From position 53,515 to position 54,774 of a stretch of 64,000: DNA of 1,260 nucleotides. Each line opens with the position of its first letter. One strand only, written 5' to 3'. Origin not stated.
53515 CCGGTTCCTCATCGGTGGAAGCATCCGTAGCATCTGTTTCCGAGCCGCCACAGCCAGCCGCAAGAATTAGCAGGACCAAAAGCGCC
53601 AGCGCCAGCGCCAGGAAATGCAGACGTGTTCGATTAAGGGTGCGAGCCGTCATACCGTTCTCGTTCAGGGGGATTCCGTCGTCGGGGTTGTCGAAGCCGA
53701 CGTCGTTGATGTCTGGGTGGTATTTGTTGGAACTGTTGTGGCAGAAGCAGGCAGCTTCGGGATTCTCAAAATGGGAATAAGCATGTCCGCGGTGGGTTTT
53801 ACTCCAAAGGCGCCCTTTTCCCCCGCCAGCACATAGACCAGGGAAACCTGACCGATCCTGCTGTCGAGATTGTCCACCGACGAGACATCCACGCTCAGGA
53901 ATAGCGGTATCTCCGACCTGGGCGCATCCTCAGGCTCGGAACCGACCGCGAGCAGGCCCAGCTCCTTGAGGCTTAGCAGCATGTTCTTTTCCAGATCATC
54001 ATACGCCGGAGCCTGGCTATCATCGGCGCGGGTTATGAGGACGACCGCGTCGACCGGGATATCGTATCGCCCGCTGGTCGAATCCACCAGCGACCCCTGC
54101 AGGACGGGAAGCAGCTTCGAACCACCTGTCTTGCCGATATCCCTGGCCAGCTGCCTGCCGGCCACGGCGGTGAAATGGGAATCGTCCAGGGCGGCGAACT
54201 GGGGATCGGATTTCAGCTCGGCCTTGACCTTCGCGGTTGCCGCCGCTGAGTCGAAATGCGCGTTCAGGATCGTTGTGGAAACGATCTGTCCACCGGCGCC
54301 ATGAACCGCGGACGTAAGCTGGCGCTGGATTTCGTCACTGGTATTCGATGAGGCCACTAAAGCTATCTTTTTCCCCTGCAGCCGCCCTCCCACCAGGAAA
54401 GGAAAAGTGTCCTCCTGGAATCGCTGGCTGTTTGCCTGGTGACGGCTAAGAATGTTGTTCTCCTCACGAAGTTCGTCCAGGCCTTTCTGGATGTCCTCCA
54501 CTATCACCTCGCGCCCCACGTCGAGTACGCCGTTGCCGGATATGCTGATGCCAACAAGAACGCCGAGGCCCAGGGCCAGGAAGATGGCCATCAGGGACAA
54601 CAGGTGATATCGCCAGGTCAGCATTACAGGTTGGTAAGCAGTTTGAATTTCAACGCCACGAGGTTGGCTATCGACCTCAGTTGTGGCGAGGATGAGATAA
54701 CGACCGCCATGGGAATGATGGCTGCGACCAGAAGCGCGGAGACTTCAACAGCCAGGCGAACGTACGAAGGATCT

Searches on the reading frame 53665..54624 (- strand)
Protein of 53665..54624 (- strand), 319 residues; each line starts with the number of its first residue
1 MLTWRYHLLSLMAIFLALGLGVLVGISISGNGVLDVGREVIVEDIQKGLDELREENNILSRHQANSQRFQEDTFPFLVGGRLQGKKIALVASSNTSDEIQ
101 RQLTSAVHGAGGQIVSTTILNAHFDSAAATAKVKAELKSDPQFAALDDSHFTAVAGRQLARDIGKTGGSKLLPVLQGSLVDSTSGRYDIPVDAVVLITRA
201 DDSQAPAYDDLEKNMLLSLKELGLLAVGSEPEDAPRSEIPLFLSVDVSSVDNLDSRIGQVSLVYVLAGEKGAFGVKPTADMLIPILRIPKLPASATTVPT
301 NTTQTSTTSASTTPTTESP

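Call 60: search_protein_families(library=pfam, proteins=[window:53665-54624:-], max_evalue=0.00001)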
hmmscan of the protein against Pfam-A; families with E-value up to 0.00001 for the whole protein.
window:53665-54624:- (319 aa): 1 family
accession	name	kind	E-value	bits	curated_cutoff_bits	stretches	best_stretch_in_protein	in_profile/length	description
PF11382.13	MctB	-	2.1e-37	129.9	25.6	1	1-284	1-306/306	Copper transport outer membrane protein, MctB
